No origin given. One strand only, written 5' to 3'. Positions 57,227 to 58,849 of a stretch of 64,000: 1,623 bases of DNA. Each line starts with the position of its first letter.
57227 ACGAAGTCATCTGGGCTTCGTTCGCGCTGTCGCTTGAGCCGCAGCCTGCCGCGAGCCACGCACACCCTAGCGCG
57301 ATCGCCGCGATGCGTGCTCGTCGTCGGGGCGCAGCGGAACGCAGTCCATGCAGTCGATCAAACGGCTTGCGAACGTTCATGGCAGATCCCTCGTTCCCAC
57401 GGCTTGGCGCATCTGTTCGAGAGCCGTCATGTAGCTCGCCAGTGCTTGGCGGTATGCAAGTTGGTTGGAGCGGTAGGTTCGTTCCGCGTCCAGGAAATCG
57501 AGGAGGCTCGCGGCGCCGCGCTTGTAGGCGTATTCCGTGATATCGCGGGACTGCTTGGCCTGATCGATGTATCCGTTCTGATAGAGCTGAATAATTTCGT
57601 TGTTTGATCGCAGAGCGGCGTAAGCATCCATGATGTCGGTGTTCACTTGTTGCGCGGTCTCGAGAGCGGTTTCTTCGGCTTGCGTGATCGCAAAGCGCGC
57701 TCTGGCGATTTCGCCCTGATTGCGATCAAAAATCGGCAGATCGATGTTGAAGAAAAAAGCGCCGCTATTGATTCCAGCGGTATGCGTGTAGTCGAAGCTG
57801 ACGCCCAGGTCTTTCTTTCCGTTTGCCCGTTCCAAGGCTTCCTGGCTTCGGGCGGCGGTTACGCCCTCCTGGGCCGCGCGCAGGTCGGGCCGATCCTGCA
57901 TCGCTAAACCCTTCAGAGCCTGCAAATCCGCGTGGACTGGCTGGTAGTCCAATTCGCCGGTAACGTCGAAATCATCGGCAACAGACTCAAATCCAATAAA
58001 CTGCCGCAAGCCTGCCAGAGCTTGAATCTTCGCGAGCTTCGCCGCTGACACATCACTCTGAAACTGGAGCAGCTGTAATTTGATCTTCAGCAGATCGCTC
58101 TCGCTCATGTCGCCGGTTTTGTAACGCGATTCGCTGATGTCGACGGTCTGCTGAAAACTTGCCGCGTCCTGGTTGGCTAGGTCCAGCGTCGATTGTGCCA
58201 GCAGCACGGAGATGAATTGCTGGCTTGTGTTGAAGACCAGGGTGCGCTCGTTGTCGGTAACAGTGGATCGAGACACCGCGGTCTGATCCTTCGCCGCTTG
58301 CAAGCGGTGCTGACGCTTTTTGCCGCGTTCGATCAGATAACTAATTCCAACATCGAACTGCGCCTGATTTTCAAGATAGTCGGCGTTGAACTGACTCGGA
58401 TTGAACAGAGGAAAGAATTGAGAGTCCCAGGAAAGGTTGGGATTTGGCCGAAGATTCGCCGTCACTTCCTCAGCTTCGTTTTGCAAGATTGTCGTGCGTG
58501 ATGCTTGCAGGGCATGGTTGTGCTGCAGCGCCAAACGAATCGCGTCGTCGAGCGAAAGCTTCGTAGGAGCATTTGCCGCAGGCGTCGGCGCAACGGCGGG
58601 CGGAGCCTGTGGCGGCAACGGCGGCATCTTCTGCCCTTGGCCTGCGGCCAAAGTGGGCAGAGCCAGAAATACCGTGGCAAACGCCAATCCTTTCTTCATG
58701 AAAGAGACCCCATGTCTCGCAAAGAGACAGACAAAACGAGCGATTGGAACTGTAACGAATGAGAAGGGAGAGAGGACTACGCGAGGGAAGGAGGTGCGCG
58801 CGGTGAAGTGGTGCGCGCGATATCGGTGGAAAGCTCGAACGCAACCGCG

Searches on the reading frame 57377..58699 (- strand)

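Call 71: search_protein_families(library=pfam, proteins=[window:57377-58699:-], max_evalue=0.00001)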
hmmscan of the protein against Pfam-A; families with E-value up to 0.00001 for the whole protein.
window:57377-58699:- (440 aa): 1 family
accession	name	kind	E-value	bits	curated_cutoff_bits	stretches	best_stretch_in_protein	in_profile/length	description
PF02321.23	OEP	-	6.5e-54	183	22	2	50-236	1-187/187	Outer membrane efflux protein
